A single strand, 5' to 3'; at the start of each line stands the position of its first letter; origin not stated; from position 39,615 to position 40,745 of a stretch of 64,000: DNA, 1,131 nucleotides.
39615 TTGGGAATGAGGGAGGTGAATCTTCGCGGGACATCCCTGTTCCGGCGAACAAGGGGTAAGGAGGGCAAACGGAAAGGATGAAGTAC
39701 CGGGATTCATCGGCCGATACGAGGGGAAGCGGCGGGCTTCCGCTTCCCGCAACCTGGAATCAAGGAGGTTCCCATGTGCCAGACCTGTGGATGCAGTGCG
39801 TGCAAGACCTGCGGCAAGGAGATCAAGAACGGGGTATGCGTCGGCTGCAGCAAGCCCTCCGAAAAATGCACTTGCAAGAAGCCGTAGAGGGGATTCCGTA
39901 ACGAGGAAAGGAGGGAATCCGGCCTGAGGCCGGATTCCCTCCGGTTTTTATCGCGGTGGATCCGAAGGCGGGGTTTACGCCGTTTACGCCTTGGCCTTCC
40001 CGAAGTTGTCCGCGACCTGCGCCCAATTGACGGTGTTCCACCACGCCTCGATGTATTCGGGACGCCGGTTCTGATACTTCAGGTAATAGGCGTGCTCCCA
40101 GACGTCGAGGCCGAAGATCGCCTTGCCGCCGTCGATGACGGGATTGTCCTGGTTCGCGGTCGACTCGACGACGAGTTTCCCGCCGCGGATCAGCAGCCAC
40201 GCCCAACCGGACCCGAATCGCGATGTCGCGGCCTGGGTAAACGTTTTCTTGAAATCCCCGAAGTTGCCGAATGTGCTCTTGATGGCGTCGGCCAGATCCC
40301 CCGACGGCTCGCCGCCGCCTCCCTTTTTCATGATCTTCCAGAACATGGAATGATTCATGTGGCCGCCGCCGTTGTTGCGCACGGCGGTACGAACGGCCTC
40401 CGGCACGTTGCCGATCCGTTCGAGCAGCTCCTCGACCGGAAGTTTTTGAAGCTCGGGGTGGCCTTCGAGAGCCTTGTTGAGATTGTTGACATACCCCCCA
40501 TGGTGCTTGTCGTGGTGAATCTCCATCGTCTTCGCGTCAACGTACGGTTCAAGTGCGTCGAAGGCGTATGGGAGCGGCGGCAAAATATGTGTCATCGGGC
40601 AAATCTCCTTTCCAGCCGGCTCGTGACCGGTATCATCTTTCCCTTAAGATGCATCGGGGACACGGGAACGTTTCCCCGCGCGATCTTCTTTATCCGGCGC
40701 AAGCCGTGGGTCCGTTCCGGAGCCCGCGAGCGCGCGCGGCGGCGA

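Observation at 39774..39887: Unannotated 37-aa peptide with 9 cysteines (metallothionein-like), between a secreted mini-protein and Mn-SOD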

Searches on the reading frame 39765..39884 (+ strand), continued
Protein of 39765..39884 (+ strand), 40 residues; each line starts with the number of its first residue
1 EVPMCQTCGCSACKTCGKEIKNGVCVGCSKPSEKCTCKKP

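Call 57: search_protein_families(library=pfam, proteins=[L001:2037-2216:-, L001:6938-7276:-, L001:6379-6597:-], max_evalue=0.1)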
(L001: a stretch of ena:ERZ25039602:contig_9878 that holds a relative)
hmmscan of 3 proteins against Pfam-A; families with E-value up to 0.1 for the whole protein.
L001:2037-2216:- (59 aa): 2 families
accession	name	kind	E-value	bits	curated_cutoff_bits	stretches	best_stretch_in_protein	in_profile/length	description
PF05532.17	CsbD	-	4.3e-18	65.4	40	1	7-55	1-49/53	CsbD-like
PF12732.12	YtxH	-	0.023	15.6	37.5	1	5-55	26-68/71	YtxH-like protein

L001:6938-7276:- (112 aa): 1 family
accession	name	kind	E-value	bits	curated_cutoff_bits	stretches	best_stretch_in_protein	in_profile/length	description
PF00041.27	fn3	-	0.0033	18.1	25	1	13-100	2-83/84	Fibronectin type III domain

L001:6379-6597:- (72 aa): 3 families
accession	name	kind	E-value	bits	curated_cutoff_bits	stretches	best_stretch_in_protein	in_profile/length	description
PF02656.20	DUF202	-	0.0058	17.5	23.4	0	5-29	41-65/68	Domain of unknown function (DUF202)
PF09534.15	Trp_oprn_chp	-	0.03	14.6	29.6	1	6-67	69-130/180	Tryptophan-associated transmembrane protein (Trp_oprn_chp)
PF23997.1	DUF7315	-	0.036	14.9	27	1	6-66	19-81/102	Domain of unknown function (DUF7315)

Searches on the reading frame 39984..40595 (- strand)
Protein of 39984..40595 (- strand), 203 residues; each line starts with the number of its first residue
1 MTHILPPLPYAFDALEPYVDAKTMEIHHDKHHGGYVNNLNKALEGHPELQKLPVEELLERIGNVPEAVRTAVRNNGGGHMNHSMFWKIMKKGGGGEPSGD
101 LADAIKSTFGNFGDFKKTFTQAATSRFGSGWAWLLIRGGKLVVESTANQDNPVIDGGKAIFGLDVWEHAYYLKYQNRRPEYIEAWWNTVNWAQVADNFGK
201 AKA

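Call 3: search_protein_families(library=ncbifam, proteins=[window:39984-40595:-], max_evalue=1)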
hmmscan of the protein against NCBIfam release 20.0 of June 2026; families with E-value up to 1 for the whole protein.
window:39984-40595:- (203 aa): 3 families
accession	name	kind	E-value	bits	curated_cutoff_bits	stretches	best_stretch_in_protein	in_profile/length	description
NF008177.0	PRK10925.1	equivalog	1.9e-78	263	363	1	1-201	1-205/206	superoxide dismutase [Mn]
NF007832.0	PRK10543.1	equivalog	1.2e-54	184.8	348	1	1-198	1-191/193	superoxide dismutase [Fe]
NF041312.1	Superox_dis_Halo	equivalog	1.1e-45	156.1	300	1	5-201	2-191/196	superoxide dismutase [Mn]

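Call 4: search_protein_families(library=pfam, proteins=[window:39984-40595:-], max_evalue=1)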
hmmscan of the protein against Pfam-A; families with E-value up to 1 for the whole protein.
window:39984-40595:- (203 aa): 2 families
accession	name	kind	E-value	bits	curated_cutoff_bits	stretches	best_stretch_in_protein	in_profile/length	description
PF02777.23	Sod_Fe_C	-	7.9e-40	135.5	20.9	1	97-196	1-101/102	Iron/manganese superoxide dismutases, C-terminal domain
PF00081.27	Sod_Fe_N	-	7.5e-31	106.9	27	1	3-90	2-82/82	Iron/manganese superoxide dismutases, alpha-hairpin domain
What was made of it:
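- Checked: A convergent Fe/Mn-family superoxide dismutase lies at 39984-40595 (-), with Pfam Sod_Fe_N and Sod_Fe_C hits; its best NCBIfam match is the Mn type, but below that model's cut-off (calls 3, 4).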
